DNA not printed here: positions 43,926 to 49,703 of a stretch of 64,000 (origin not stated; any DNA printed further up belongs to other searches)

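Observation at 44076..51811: RHS/YD polymorphic toxin with a lipase-like alpha/beta-hydrolase tip and a three-gene array of exported immunity-like proteins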

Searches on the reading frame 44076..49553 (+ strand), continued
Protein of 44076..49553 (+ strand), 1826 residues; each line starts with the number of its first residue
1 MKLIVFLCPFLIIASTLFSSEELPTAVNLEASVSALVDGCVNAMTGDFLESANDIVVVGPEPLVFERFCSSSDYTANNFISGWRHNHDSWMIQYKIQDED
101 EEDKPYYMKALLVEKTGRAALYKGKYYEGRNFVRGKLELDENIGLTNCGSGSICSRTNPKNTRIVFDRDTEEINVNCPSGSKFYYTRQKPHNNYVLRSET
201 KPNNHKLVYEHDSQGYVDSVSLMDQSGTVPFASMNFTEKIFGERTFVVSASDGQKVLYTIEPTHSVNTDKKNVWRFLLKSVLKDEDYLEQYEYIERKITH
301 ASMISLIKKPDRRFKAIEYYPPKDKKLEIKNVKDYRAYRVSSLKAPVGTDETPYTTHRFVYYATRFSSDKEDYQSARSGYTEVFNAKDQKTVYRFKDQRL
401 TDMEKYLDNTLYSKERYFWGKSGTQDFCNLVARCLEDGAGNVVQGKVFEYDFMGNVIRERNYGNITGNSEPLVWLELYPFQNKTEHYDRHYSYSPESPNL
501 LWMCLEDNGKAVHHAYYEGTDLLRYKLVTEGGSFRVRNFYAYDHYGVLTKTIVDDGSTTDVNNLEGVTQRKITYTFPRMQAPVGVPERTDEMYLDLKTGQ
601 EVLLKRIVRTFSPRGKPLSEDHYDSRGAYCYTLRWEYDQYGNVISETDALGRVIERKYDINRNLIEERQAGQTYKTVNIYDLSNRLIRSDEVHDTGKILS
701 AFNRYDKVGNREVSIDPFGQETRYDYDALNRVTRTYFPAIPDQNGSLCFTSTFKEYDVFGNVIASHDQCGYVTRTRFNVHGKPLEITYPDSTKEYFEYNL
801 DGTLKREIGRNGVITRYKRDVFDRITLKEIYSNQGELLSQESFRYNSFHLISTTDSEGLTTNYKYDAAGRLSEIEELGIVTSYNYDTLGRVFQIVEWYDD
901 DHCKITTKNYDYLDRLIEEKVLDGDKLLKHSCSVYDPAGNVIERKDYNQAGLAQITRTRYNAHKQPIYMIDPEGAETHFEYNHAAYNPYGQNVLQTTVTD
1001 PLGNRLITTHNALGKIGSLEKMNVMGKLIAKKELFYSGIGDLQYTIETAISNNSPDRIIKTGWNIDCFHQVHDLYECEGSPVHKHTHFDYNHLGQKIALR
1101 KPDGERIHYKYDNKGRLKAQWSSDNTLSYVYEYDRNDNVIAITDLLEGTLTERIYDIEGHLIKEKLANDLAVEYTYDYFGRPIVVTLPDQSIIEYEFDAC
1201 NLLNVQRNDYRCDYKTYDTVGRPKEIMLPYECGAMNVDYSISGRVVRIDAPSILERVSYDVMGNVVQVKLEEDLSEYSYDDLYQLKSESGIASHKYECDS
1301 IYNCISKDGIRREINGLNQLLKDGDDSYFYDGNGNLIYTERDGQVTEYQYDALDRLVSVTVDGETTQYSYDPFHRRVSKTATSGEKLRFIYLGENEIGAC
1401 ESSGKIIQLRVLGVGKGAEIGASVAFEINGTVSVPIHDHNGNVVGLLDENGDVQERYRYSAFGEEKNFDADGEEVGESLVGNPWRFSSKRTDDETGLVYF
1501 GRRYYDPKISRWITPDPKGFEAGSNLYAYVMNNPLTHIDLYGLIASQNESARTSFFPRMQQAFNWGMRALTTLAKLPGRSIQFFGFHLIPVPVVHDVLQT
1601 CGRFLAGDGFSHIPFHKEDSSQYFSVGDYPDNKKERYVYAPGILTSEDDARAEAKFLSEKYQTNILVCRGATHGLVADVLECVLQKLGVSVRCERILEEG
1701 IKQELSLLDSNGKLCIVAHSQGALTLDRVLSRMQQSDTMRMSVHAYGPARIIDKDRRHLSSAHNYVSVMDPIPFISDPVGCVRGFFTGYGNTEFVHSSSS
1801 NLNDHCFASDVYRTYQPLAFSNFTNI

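Call 81: search_solved_structures(query=window:44076-48704:+, max_evalue=0.00001)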
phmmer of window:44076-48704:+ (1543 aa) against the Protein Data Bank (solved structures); distinct sequences matched with E-value up to 0.00001: 25.
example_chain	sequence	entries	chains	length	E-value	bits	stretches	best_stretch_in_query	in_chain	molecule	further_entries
8qjd_A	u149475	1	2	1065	5.3e-36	126.8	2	1249-1543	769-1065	Salmonella bongori Rhs core domain (residues 360-1420)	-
8qjb_A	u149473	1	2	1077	1.3e-35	125.5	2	1249-1543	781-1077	T6SS-associated Rhs core domain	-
8qjc_A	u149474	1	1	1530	3.2e-35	124.1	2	1249-1543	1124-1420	T6SS-associated Rhs core and toxin domain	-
8h8a_A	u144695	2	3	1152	9.8e-31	109.3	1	1277-1541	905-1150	Putative Rhs-family protein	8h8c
8h8b_A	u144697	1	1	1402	1.9e-29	105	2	1277-1535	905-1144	Putative Rhs-family protein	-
8qja_A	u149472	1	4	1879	1.9e-28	101.7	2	1327-1543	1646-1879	Putative type VI secretion system YD repeat-containing Rhs element Vgr protein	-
7q97_A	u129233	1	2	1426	5.5e-26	93.6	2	1109-1541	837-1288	Rhs family protein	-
8cp6_B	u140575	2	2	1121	5.6e-22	80.3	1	1330-1542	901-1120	Toxin protein Tse5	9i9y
9pt5_A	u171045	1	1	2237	2.8e-16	61.4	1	1288-1542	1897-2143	Teneurin-like protein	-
9ifo_A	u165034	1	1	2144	3.1e-16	61.2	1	1328-1542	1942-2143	Teneurin-Like Protein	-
8uy4_A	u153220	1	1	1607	3.6e-15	57.7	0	1482-1542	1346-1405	Tse15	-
8uxt_A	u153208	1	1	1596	2.6e-14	54.8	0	755-891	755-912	Tse15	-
7pq5_L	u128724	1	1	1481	1.5e-12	49.1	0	1484-1540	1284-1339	Tre23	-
6l7i_G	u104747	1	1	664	6.6e-10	40.3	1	1385-1542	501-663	TccC2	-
4igl_B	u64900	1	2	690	1.3e-09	39.3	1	1485-1539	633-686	YenC2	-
6sup_A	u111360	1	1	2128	1.6e-09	39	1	1482-1543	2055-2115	TcdB2,TccC3,Cell division control protein 42 homolog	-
6h6g_A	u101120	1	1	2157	1.6e-09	39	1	1482-1543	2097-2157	TcdB2,TccC3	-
4o9x_A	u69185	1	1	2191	1.6e-09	39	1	1482-1543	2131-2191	TcdB2, TccC3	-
6suq_A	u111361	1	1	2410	1.8e-09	38.8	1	1482-1543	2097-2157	TcdB2,TccC3,Genome polyprotein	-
6h6e_F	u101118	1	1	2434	1.8e-09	38.8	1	1482-1543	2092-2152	TcdB2,TccC3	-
6suf_F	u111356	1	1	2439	1.8e-09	38.8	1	1482-1543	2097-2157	TcdB2,TccC3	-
6h6f_F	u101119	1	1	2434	2.3e-08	35.1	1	1482-1543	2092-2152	TcdB2,TccC3,TccC3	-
6sue_F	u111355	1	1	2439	2.3e-08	35.1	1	1482-1543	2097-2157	TcdB2,TccC3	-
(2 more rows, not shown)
